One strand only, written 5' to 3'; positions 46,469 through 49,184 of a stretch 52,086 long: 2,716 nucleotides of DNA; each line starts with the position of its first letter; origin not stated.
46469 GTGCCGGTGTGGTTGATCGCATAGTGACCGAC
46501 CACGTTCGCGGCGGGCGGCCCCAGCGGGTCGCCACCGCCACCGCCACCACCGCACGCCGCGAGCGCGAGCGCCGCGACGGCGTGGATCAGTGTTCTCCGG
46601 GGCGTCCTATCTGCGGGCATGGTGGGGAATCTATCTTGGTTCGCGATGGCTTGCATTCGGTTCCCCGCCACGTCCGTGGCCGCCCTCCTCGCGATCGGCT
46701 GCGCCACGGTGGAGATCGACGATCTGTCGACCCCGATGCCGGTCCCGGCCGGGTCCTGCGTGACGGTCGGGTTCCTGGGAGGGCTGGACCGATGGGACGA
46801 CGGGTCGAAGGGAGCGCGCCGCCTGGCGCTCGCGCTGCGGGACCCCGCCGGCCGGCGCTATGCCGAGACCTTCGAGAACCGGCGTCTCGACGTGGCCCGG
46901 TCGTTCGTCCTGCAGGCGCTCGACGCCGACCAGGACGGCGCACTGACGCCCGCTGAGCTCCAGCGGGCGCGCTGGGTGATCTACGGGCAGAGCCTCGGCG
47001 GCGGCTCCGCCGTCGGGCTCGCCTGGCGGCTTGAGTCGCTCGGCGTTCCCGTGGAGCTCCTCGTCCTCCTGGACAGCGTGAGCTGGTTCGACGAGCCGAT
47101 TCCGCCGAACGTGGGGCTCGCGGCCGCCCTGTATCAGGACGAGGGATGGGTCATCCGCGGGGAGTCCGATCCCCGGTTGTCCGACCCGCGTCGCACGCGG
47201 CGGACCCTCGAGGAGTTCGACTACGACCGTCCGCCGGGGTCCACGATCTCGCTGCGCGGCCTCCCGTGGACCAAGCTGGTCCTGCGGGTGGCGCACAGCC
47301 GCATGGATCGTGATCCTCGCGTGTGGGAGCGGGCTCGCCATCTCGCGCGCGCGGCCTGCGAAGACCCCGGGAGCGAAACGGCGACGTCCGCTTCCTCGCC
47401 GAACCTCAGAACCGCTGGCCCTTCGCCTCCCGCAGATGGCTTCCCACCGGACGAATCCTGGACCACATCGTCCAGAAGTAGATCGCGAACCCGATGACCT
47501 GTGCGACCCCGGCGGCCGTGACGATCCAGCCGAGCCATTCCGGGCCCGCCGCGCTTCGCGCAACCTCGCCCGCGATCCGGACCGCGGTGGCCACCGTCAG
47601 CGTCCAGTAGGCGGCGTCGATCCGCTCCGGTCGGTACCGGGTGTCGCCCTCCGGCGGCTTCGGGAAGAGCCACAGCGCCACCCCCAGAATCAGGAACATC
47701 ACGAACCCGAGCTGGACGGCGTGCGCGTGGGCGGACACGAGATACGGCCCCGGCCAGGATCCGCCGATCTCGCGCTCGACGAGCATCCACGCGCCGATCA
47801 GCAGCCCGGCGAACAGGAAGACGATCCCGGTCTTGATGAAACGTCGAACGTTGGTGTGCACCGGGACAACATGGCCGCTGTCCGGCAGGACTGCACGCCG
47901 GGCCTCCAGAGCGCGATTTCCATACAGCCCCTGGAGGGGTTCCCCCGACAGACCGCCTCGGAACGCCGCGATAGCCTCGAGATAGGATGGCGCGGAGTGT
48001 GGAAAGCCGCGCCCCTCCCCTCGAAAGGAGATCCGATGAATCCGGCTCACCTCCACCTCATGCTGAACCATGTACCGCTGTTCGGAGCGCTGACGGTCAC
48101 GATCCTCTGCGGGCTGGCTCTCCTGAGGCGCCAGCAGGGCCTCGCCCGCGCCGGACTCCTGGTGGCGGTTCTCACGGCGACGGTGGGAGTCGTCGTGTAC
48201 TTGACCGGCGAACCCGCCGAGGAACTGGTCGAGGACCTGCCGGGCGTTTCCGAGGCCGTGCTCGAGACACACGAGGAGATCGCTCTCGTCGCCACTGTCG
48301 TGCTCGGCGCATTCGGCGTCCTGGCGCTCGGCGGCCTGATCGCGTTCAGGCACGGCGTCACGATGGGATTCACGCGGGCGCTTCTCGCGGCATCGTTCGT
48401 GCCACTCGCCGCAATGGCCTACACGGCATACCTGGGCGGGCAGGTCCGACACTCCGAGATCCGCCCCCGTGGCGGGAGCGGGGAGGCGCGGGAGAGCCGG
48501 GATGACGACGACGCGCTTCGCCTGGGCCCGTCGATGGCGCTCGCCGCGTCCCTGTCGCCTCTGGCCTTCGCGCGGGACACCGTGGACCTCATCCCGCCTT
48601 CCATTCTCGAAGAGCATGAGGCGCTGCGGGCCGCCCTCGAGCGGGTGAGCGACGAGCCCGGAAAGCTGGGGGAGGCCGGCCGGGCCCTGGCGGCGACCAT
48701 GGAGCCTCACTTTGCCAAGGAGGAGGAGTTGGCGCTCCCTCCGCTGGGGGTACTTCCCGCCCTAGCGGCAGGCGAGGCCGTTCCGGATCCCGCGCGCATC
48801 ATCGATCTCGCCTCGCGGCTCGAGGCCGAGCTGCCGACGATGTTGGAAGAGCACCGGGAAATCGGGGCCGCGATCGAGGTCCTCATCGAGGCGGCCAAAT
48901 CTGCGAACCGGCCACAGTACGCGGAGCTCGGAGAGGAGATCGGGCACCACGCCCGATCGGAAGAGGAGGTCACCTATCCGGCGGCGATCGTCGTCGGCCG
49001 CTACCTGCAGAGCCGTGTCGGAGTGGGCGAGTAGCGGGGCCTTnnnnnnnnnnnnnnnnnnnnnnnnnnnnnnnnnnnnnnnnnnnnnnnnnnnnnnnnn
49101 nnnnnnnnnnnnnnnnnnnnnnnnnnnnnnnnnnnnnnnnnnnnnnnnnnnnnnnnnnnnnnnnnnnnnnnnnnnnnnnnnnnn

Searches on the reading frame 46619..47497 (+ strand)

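Call 13: search_protein_families(library=pfam, proteins=[window:46619-47497:+], max_evalue=0.001)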
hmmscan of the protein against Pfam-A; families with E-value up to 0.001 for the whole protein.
window:46619-47497:+ (292 aa): 1 family
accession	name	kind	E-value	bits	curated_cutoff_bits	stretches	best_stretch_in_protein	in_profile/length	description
PF13202.12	EF-hand_5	-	0.00092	19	25.9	0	97-116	4-23/25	EF hand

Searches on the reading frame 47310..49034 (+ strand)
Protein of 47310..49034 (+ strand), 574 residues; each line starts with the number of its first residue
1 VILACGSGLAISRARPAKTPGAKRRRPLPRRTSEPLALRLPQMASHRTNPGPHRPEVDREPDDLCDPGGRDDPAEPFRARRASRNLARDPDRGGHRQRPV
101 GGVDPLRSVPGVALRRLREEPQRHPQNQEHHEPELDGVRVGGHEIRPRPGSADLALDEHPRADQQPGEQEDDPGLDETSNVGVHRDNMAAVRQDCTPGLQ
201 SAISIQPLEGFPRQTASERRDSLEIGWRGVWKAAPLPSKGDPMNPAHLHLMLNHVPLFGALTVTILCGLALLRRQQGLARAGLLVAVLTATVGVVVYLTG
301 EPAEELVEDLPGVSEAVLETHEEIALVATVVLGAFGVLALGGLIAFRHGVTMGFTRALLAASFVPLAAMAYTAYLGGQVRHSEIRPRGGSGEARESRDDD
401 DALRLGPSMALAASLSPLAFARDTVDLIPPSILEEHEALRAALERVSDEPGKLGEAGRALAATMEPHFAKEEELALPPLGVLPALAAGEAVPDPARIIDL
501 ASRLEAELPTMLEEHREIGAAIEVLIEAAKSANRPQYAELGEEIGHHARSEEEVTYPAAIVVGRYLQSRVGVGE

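Call 13: search_protein_families(library=pfam, proteins=[window:47310-49034:+], max_evalue=0.001)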
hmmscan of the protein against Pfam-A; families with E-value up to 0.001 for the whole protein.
window:47310-49034:+ (574 aa): 1 family
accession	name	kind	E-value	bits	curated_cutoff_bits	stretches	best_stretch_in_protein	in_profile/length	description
PF01814.28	Hemerythrin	-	3.8e-09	37.5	25.3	1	432-559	6-127/127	Hemerythrin HHE cation binding domain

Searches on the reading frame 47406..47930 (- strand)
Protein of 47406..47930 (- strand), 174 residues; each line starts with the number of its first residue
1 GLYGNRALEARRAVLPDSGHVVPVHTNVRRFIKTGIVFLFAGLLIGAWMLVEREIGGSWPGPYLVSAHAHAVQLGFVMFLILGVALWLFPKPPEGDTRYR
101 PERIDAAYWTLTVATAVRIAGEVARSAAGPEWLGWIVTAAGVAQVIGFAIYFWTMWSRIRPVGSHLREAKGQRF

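Call 13: search_protein_families(library=pfam, proteins=[window:47406-47930:-], max_evalue=0.001)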
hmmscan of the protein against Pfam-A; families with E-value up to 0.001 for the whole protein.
window:47406-47930:- (174 aa): 1 family
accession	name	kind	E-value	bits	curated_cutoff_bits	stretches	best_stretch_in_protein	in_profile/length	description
PF00115.25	COX1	-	5.3e-05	22.7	34.8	1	28-117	308-393/436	Cytochrome C and Quinol oxidase polypeptide I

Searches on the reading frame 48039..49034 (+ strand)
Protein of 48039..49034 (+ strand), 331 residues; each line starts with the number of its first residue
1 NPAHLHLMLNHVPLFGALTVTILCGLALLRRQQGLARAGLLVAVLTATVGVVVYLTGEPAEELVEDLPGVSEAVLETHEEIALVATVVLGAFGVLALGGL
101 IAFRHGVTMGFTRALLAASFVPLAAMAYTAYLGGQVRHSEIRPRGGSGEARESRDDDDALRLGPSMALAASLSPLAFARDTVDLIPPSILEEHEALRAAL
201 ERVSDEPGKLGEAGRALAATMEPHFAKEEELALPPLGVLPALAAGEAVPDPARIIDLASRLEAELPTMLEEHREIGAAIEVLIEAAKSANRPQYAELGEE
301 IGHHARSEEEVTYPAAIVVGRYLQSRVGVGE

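Call 68: search_protein_families(library=ncbifam, proteins=[window:48039-49034:+], max_evalue=0.01)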
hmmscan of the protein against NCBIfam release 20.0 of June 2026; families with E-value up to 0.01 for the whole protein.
window:48039-49034:+ (331 aa): 1 family
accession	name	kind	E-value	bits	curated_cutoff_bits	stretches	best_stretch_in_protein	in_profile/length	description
TIGR03652.1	FeS_repair_RIC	equivalog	0.00022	21.1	204.7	1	205-295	106-183/216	iron-sulfur cluster repair di-iron protein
